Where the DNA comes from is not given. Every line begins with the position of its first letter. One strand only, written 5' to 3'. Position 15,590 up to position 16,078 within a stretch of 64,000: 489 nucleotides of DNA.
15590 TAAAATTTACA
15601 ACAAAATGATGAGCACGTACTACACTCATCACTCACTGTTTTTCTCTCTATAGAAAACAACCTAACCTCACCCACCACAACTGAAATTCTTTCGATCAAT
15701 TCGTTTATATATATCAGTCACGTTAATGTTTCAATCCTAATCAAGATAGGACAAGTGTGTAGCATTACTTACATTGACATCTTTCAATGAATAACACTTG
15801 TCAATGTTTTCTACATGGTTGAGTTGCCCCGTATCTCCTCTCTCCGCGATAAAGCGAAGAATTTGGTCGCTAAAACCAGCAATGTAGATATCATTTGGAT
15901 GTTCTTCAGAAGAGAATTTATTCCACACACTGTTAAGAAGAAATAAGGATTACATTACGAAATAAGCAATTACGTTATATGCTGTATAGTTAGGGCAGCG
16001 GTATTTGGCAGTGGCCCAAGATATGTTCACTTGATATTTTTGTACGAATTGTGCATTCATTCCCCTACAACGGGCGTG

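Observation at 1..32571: Intron-rich TEP1-like gene (TROVE + DUF4062 + NACHT) that also carries an RGG box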

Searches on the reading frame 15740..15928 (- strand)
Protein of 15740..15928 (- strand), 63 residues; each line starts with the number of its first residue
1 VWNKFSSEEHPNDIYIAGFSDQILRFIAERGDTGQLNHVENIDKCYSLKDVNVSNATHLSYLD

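Call 3: search_protein_families(library=pfam, max_evalue=0.01, proteins=[window:15740-15928:-])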
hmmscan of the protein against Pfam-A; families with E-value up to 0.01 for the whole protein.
seq(63 aa): 1 family
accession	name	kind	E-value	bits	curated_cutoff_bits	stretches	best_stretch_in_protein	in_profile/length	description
PF19334.4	DUF5920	-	9.4e-09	35.6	27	1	5-48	136-179/203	Domain of unknown function (DUF5920)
